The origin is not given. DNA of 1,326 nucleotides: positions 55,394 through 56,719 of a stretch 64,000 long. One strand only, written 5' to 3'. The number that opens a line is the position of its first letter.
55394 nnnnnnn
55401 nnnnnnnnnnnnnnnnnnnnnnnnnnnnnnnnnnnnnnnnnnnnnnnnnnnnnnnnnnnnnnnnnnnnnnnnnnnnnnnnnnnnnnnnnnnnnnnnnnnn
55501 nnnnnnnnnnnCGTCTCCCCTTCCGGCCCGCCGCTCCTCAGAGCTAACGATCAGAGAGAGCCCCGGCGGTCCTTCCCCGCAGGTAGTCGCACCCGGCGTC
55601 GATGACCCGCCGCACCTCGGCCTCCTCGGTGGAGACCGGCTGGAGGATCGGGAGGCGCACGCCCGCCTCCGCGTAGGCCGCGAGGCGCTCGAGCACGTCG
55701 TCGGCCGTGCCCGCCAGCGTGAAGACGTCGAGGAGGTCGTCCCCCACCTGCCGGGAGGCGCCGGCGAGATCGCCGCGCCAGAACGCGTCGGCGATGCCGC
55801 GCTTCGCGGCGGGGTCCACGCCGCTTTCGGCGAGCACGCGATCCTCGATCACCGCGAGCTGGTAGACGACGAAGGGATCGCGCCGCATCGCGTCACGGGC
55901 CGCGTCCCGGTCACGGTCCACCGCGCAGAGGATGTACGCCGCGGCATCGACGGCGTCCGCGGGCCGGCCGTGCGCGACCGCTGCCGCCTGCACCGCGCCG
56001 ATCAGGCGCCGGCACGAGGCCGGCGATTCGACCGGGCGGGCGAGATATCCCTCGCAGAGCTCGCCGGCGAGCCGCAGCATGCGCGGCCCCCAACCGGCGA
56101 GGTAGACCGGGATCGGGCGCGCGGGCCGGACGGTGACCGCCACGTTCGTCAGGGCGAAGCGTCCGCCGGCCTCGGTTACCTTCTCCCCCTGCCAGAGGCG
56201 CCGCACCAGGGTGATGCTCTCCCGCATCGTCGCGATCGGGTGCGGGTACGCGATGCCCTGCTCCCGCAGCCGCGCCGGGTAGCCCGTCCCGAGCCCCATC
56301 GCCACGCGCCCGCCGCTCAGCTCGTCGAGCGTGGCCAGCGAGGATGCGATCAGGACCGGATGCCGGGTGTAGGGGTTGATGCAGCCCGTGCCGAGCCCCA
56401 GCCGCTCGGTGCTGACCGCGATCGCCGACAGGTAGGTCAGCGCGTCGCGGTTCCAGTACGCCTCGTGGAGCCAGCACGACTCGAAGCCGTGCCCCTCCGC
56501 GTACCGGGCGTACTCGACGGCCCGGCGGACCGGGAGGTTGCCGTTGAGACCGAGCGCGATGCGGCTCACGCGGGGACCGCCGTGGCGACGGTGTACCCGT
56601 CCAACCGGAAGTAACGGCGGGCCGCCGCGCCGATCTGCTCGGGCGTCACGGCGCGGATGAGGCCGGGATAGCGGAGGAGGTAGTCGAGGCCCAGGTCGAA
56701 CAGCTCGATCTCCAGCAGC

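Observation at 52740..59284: F420 block: three LLM oxidoreductases around a stand-alone CofE, translationally coupled to an M16 peptidase pair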

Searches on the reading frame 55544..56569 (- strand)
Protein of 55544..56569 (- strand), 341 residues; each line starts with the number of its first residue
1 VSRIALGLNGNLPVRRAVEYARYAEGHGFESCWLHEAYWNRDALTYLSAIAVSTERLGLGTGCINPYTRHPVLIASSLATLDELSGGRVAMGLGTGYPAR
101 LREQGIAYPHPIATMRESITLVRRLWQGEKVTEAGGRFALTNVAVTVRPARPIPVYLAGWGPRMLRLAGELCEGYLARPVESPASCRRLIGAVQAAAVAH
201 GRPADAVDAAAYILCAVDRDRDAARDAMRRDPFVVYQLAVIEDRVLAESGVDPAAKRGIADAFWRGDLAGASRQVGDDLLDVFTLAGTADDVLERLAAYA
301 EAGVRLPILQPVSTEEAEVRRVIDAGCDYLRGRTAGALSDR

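Call 6: search_protein_families(library=ncbifam, proteins=[window:55544-56569:-], max_evalue=0.00001)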
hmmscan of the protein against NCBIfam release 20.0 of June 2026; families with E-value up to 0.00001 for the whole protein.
window:55544-56569:- (341 aa): 29 families (the best 25 are shown)
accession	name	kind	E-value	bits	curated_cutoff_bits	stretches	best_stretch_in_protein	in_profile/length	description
NF002619.0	PRK02271.1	equivalog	6.9e-68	229.4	276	1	6-305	5-301/329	5,10-methylenetetrahydromethanopterin reductase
TIGR03555.1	F420_mer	equivalog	1.2e-64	218.8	348.7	1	12-305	9-300/325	5,10-methylenetetrahydromethanopterin reductase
TIGR04024.1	F420_NP1902A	hypoth_equivalog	3.4e-45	154.2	345.4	1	4-301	4-301/330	TIGR04024 family LLM class F420-dependent oxidoreductase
TIGR03559.1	F420_Rv3520c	subfamily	8.9e-37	126.9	335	1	3-305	1-320/325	LLM class F420-dependent oxidoreductase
TIGR03841.1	F420_Rv3093c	subfamily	1e-35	123.6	213.65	1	7-313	2-298/298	LLM class F420-dependent oxidoreductase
TIGR03857.1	F420_MSMEG_2249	hypoth_equivalog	1.1e-35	123.5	218.4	1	14-255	13-254/329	TIGR03857 family LLM class F420-dependent oxidoreductase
TIGR03564.1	F420_MSMEG_4879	subfamily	2.6e-35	122.3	234.25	1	18-252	2-234/265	TIGR03564 family F420-dependent LLM class oxidoreductase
TIGR03619.1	F420_Rv2161c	subfamily_domain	1.4e-33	116.6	166.9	1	40-224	43-224/247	TIGR03619 family F420-dependent LLM class oxidoreductase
TIGR03842.1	F420_CPS_4043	hypoth_equivalog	3.5e-30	105.2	295.45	1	7-304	5-302/329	TIGR03842 family LLM class F420-dependent oxidoreductase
TIGR03617.1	F420_MSMEG_2256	subfamily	4.4e-26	91.5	278.15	1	21-325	1-315/318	TIGR03617 family F420-dependent LLM class oxidoreductase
TIGR03621.1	F420_MSMEG_2516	subfamily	3.7e-25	88.6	213.15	1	3-170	2-168/295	TIGR03621 family F420-dependent LLM class oxidoreductase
TIGR03554.1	F420_G6P_DH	equivalog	3.2e-23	82.3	420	1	17-230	18-246/331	glucose-6-phosphate dehydrogenase (coenzyme-F420)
TIGR04465.1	ArgArg_F420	equivalog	2.7e-22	79.3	470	1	16-227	61-282/364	F420-dependent hydroxymycolic acid dehydrogenase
TIGR03557.1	F420_G6P_family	subfamily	1.1e-21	77.3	210.4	1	16-182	14-192/316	TIGR03557 family F420-dependent LLM class oxidoreductase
TIGR03560.1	F420_Rv1855c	subfamily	1.4e-21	77.4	231.4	1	17-209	15-224/227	TIGR03560 family F420-dependent LLM class oxidoreductase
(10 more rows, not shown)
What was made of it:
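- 55544..56569 (-): LLM341, a Mer-like F420-type luciferase-like oxidoreductase. Its GTG start overlaps the M16B stop (GTGA). Substrate unknown. Call 6: NF002619 229 bits (cutoff 276) and TIGR03555 219 bits (cutoff 349).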

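Call 7: search_protein_families(library=pfam, proteins=[window:55544-56569:-], max_evalue=0.001)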
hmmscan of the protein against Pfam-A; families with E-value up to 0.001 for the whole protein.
window:55544-56569:- (341 aa): 1 family
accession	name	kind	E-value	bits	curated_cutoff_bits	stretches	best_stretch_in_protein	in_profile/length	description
PF00296.26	Bac_luciferase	-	4.9e-72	243.4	27.9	1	13-305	21-313/314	Luciferase-like monooxygenase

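Call 8: find_encoding_contigs(protein=window:55544-56569:-, flank=10000, max_places=6)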
Protein window:55544-56569:- (341 aa): 12 contigs read that carry it; 6 places shown.
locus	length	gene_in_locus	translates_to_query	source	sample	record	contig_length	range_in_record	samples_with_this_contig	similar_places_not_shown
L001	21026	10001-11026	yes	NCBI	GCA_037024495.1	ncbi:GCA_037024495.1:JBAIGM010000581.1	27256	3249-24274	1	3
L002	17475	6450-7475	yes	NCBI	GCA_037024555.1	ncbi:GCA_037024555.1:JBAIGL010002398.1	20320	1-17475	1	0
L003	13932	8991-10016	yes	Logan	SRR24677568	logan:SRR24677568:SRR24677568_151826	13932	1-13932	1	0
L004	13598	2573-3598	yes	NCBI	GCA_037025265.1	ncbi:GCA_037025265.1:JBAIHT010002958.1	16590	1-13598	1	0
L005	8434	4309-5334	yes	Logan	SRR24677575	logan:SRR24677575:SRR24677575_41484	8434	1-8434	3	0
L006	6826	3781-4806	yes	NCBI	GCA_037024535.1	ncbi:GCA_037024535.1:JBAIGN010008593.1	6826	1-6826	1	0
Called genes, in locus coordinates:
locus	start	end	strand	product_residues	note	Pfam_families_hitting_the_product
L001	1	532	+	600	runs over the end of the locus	PF02225:PA (weak), PF04389:Peptidase_M28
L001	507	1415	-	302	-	-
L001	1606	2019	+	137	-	PF01842:ACT (faint)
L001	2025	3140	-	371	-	PF02746:MR_MLE_N, PF26685:DUF8230_C, PF13378:MR_MLE_C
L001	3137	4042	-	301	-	PF00583:Acetyltransf_1 (weak)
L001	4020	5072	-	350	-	PF05343:Peptidase_M42, PF04389:Peptidase_M28 (weak)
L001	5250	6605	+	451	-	PF01546:Peptidase_M20, PF07687:M20_dimer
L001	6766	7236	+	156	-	PF00578:AhpC-TSA, PF08534:Redoxin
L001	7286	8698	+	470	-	PF00675:Peptidase_M16, PF05193:Peptidase_M16_C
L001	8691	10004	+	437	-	PF00675:Peptidase_M16, PF05193:Peptidase_M16_C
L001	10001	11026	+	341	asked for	PF00296:Bac_luciferase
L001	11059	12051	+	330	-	PF00296:Bac_luciferase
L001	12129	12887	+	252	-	PF01996:F420_ligase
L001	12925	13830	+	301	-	PF00296:Bac_luciferase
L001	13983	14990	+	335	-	PF13473:Cupredoxin_1 (faint), PF00127:Copper-bind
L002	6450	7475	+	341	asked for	PF00296:Bac_luciferase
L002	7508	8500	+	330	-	PF00296:Bac_luciferase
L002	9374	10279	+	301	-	PF00296:Bac_luciferase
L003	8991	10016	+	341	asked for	PF00296:Bac_luciferase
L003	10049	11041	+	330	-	PF00296:Bac_luciferase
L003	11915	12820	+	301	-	PF00296:Bac_luciferase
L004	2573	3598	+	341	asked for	PF00296:Bac_luciferase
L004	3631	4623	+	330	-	PF00296:Bac_luciferase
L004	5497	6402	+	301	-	PF00296:Bac_luciferase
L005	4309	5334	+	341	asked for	PF00296:Bac_luciferase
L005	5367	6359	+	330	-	PF00296:Bac_luciferase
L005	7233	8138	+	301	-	PF00296:Bac_luciferase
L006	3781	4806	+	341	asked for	PF00296:Bac_luciferase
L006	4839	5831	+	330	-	PF00296:Bac_luciferase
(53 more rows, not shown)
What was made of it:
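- Unrelated pairs on the same contig also overlap by 4 nt: MR_MLE/GNAT and PaaK-like/POR-beta (call 8).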

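Call 9: find_related_loci(query=window:55544-56569:-, collection=genome_contigs, flank=10000)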
Query window:55544-56569:- (341 aa) in genome_contigs; peptide patterns used: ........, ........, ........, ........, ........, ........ (x = any residue, [..] = any of these).
289 stretches matched a pattern; 5 encode a relative of the query (tblastn E <= 1e-3); 5 distinct loci.
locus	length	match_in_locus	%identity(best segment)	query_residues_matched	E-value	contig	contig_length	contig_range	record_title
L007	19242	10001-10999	81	1-333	9e-172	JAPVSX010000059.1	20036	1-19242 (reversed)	MAG: Armatimonadota bacterium isolate MW2_metabat.8 k97_101049, whole genome shotgun sequence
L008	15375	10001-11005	71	1-335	3e-152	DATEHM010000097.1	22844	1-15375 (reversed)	MAG TPA_asm: bacterium isolate SMAG_U8811 k141_1161780, whole genome shotgun sequence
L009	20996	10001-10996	69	1-332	5e-143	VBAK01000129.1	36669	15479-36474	MAG: Bacillati bacterium ANGP1 isolate NP_3 14_0903_12_20cm_scaffold_201, whole genome shotgun sequence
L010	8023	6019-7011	70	1-331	9e-143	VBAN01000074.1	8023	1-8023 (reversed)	MAG: Bacillati bacterium ANGP1 isolate NP_6 14_0903_13_30cm_scaffold_789563, whole genome shotgun sequence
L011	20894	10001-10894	23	28-315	1e-9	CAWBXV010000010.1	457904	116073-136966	MAG: uncultured Gammaproteobacteria bacterium isolate MFD09779.bin.1.73 genome assembly, contig: contig_70309, whole gen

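Call 19: find_homologous_proteins(query=window:55544-56569:-, max_evalue=1e-20)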
Query window:55544-56569:- (341 aa): 219 proteins with E <= 1e-20 among 8000 candidates; the best 120 are listed.
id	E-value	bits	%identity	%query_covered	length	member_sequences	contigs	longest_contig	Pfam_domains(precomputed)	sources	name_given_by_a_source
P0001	1.4e-220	749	100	100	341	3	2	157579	PF00296.27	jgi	-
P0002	2.5e-174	597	82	98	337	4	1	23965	PF00296.27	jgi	jgi:5,10-methylenetetrahydromethanopterin reductase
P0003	5.3e-174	596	82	98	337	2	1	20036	PF00296.27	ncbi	-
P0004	9.6e-168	576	78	97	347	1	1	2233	PF00296.27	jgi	-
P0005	1.6e-167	575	79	99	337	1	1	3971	PF00296.27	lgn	-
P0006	1.8e-167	575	76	98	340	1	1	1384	PF00296.27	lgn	-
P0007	1.0e-166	572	77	97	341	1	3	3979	PF00296.27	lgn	-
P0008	5.0e-166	570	79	98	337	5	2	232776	PF00296.27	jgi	-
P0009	3.0e-165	568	78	96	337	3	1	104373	PF00296.27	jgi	jgi:5,10-methylenetetrahydromethanopterin reductase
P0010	1.4e-164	565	76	96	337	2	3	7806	PF00296.27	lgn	-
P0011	6.3e-163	560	77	96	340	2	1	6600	PF00296.27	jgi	jgi:5,10-methylenetetrahydromethanopterin reductase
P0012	9.7e-163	559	75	98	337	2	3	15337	PF00296.27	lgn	-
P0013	8.0e-162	556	75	98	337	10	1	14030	PF00296.27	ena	-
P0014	8.9e-162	556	74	99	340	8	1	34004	PF00296.27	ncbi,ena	-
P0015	2.1e-161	555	76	96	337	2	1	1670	PF00296.27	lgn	-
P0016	2.7e-159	548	75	96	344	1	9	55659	PF00296.27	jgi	jgi:5,10-methylenetetrahydromethanopterin reductase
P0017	4.1e-159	547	76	96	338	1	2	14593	PF00296.27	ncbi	-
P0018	2.3e-157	542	74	96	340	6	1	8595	PF00296.27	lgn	-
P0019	8.3e-157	540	73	98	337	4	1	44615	PF00296.27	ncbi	-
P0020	1.0e-156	540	74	97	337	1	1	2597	PF00296.27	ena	-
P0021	1.6e-156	539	74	96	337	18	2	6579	PF00296.27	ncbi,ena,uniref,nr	ncbi:MAG: LLM class flavin-dependent oxidoreductase [Bacillati bacterium ANGP1]|uniref:LLM class fla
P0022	4.7e-156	537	72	98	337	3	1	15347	PF00296.27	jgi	jgi:5,10-methylenetetrahydromethanopterin reductase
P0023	3.3e-155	535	72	96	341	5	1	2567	PF00296.27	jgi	jgi:5,10-methylenetetrahydromethanopterin reductase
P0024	1.5e-154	532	73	97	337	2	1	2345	PF00296.27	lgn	-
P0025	5.8e-154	530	72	98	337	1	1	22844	PF00296.27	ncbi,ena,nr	ncbi:MAG TPA: LLM class flavin-dependent oxidoreductase [bacterium]|nr:LLM class flavin-dependent ox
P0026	1.8e-151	522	70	98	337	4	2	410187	PF00296.27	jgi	-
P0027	1.9e-149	516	70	97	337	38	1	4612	PF00296.27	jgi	-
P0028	3.1e-149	515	68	98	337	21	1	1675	PF00296.27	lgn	-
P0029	2.2e-145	502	69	98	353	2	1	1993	PF00296.27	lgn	-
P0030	8.5e-145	500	70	97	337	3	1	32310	PF00296.27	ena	-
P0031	1.3e-143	496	69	98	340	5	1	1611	PF00296.27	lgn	-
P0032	6.5e-138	478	69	93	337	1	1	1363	PF00296.27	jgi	jgi:5,10-methylenetetrahydromethanopterin reductase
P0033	2.3e-99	351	49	96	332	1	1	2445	PF00296.27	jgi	jgi:5,10-methylenetetrahydromethanopterin reductase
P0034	7.3e-96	339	47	97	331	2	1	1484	PF00296.27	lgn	-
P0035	1.6e-95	338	47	96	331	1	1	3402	PF00296.27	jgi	jgi:5,10-methylenetetrahydromethanopterin reductase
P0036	1.0e-84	303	48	95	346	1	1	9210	PF00296.27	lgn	-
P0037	2.5e-75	272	42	96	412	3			PF00296.27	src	-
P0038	3.6e-70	255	40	96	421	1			PF00296.27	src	-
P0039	2.9e-56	209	38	91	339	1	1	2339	PF00296.27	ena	-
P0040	2.9e-48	183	35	89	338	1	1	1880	PF00296.27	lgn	-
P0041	1.0e-47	181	39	91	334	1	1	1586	PF00296.27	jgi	jgi:5,10-methylenetetrahydromethanopterin reductase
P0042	9.0e-47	178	37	93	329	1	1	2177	PF00296.27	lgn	-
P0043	1.7e-46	177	40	87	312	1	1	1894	PF00296.27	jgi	jgi:5,10-methylenetetrahydromethanopterin reductase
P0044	9.0e-46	175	36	95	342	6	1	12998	PF00296.27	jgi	-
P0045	1.1e-44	171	38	87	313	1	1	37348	PF00296.27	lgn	-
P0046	2.0e-42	164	38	89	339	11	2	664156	PF00296.27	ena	-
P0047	6.7e-42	162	33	93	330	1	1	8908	PF00296.27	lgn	-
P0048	1.4e-40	158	39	88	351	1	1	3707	PF00296.27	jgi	jgi:5,10-methylenetetrahydromethanopterin reductase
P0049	2.4e-40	157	36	93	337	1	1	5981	PF00296.27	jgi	jgi:5,10-methylenetetrahydromethanopterin reductase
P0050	3.7e-40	156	34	95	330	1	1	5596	PF00296.27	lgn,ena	-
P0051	5.9e-40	156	39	87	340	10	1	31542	PF00296.27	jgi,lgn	jgi:probable F420-dependent oxidoreductase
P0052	9.5e-40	155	37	87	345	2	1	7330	PF00296.27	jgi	jgi:5,10-methylenetetrahydromethanopterin reductase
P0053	3.8e-39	153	38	85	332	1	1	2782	PF00296.27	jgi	jgi:alkanesulfonate monooxygenase SsuD/methylene tetrahydromethanopterin reductase-like flavin-depen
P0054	1.8e-38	151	32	99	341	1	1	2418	PF00296.27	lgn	-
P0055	2.0e-38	151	38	95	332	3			PF00296.27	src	-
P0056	2.1e-38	151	37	95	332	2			PF00296.27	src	-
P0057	9.0e-38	149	33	92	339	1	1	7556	PF00296.27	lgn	-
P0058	2.4e-37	147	37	90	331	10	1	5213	PF00296.27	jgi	-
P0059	4.5e-37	146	31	90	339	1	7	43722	PF00296.27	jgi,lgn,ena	jgi:alkanesulfonate monooxygenase SsuD/methylene tetrahydromethanopterin reductase-like flavin-depen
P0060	1.4e-36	145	35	92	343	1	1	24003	PF00296.27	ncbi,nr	ncbi:MAG: hypothetical protein DCC58_01985 [Chloroflexi bacterium]|nr:MAG: hypothetical protein DCC5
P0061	2.1e-36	144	39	64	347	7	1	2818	PF00296.27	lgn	-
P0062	9.1e-36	142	35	79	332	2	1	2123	PF00296.27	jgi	jgi:probable F420-dependent oxidoreductase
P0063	9.4e-36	142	35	89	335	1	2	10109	PF00296.27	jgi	jgi:5,10-methylenetetrahydromethanopterin reductase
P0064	1.1e-35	142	37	98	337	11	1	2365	PF00296.27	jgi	-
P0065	1.2e-35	141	38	86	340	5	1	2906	PF00296.27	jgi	jgi:5,10-methylenetetrahydromethanopterin reductase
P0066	1.3e-35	141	33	89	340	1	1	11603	PF00296.27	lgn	-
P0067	3.3e-35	140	34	95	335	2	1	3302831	PF00296.27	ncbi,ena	-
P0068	4.3e-35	140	35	85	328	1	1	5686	PF00296.27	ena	-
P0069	4.4e-35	140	38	65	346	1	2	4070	PF00296.27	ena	-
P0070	5.4e-35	139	40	64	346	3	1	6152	PF00296.27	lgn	-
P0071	6.0e-35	139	36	91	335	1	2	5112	PF00296.27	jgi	jgi:5,10-methylenetetrahydromethanopterin reductase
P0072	6.2e-35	139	32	91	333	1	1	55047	PF00296.27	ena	-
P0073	1.1e-34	138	34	90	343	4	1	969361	PF00296.27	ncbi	-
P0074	1.9e-34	138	35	91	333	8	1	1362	PF00296.27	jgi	jgi:probable F420-dependent oxidoreductase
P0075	2.9e-34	137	35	94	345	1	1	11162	PF00296.27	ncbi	-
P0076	4.9e-34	136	34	85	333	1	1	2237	PF00296.27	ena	-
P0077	7.6e-34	136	33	89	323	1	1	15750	PF00296.27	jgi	jgi:alkanesulfonate monooxygenase SsuD/methylene tetrahydromethanopterin reductase-like flavin-depen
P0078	1.0e-33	135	37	65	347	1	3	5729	PF00296.27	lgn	-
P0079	2.6e-33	134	36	92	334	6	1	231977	PF00296.27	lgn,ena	-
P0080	4.1e-33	133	37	64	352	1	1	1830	PF00296.27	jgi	jgi:5,10-methylenetetrahydromethanopterin reductase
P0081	4.5e-33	133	35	88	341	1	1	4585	PF00296.27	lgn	-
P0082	4.7e-33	133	35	90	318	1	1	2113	PF00296.27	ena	-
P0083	4.9e-33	133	36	90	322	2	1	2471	PF00296.27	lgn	-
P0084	5.2e-33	133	33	85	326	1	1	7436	PF00296.27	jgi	-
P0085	5.4e-33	133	32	92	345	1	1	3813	PF00296.27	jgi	jgi:5,10-methylenetetrahydromethanopterin reductase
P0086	1.1e-32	132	36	92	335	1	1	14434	PF00296.27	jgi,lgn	jgi:5,10-methylenetetrahydromethanopterin reductase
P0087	1.1e-32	132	35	84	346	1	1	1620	PF00296.27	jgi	jgi:5,10-methylenetetrahydromethanopterin reductase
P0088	1.2e-32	132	33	87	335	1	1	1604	PF00296.27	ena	-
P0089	1.2e-32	132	35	90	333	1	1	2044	PF00296.27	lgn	-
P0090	1.4e-32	132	33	83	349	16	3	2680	PF00296.27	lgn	-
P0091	1.5e-32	131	35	86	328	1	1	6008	PF00296.27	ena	-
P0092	1.9e-32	131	34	93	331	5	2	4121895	PF00296.27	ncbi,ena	-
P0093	3.4e-32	130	36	87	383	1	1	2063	PF00296.27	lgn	-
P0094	4.9e-32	130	32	90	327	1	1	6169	PF00296.27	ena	-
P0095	5.1e-32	130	33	87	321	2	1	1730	PF00296.27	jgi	-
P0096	5.9e-32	129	36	64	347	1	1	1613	PF00296.27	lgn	-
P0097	7.6e-32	129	33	89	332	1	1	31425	PF00296.27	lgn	-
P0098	1.3e-31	128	34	87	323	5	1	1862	PF00296.27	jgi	jgi:alkanesulfonate monooxygenase SsuD/methylene tetrahydromethanopterin reductase-like flavin-depen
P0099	1.8e-31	128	33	87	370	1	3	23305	PF00296.27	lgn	-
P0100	1.9e-31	128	32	91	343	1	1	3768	PF00296.27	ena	-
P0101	2.5e-31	127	35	87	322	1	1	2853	PF00296.27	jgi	jgi:alkanesulfonate monooxygenase SsuD/methylene tetrahydromethanopterin reductase-like flavin-depen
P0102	2.5e-31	127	34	87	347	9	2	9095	PF00296.27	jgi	-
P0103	5.1e-31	126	40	55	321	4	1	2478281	PF00296.27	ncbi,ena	-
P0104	7.0e-31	126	34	89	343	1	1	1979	PF00296.27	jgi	jgi:5,10-methylenetetrahydromethanopterin reductase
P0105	1.4e-30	125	33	86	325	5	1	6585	PF00296.27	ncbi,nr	ncbi:MAG: hypothetical protein QOH38_958 [Thermoleophilaceae bacterium]|nr:hypothetical protein [The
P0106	1.7e-30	125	33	89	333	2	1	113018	PF00296.27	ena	-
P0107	1.8e-30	125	35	81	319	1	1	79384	PF00296.27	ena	-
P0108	1.9e-30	124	34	93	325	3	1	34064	PF00296.27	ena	-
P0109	2.0e-30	124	34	90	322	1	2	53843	PF00296.27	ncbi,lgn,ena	-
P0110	2.2e-30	124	34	87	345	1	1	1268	PF00296.27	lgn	-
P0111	2.4e-30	124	32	89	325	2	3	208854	PF00296.27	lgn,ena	-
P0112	2.4e-30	124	34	89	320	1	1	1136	PF00296.27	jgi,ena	-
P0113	2.9e-30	124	33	91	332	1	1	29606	PF00296.27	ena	-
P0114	2.9e-30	124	32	89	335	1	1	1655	PF00296.27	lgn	-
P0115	5.6e-30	123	32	90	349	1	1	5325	PF00296.27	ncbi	-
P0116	7.6e-30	122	34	94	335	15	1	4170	PF00296.27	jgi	jgi:5,10-methylenetetrahydromethanopterin reductase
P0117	9.0e-30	122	34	94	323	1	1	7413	PF00296.27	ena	-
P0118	9.3e-30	122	36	89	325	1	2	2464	PF00296.27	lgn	-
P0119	9.9e-30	122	33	89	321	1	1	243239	PF00296.27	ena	-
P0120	1.1e-29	122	36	61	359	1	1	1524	PF00296.27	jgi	jgi:5,10-methylenetetrahydromethanopterin reductase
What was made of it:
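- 55544..56569 (-): Call 19: orthologues at 68-100% identity, then a drop to 49% or less.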

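Call 20: find_encoding_contigs(protein=P0036, flank=10000, max_places=3)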
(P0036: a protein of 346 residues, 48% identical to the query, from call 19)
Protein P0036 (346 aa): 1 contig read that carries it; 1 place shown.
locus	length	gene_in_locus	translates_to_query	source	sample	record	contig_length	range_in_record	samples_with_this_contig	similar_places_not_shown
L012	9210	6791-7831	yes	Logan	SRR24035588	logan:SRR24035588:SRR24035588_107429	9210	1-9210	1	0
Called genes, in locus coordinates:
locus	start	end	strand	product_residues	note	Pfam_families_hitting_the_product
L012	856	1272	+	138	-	PF13643:DUF4145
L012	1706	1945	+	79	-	-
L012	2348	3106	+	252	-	PF14338:Mrr_N, PF04471:Mrr_cat, PF22722:NA-iREase1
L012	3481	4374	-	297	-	PF02645:DegV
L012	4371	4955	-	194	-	PF02660:G3P_acyltransf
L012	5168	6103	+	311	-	PF01040:UbiA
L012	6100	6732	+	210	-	PF02517:Rce1-like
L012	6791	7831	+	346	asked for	PF00296:Bac_luciferase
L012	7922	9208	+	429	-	?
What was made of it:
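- Tried and rejected: It sits after UbiA and an Rce1-like protease, not after M16, so it gives no help on function (call 20).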

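Call 21: find_encoding_contigs(protein=P0026, flank=10000, max_places=2)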
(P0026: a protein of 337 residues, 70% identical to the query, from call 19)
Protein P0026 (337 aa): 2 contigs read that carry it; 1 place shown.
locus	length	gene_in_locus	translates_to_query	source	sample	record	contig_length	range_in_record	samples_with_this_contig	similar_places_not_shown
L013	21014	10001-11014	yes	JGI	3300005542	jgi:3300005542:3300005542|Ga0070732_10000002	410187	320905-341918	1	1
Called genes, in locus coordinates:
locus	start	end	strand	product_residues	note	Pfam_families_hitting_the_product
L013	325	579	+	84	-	PF07883:Cupin_2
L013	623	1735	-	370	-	PF02746:MR_MLE_N, PF26685:DUF8230_C, PF13378:MR_MLE_C, PF07476:MAAL_C (weak)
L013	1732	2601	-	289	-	-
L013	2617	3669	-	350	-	PF05343:Peptidase_M42, PF04389:Peptidase_M28 (faint)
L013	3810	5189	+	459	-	PF01546:Peptidase_M20, PF07687:M20_dimer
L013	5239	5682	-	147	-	PF02566:OsmC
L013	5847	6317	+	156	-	PF00578:AhpC-TSA, PF08534:Redoxin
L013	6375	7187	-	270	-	PF24741:AlkZ-rel, PF06224:AlkZ-like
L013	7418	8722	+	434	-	PF00675:Peptidase_M16, PF05193:Peptidase_M16_C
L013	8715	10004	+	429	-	PF00675:Peptidase_M16, PF05193:Peptidase_M16_C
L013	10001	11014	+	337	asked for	PF00296:Bac_luciferase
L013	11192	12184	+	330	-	PF00296:Bac_luciferase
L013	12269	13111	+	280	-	PF01996:F420_ligase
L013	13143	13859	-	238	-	PF00005:ABC_tran, PF13304:AAA_21 (faint)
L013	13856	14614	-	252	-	PF00005:ABC_tran, PF13304:AAA_21 (faint), PF12399:BCA_ABC_TP_C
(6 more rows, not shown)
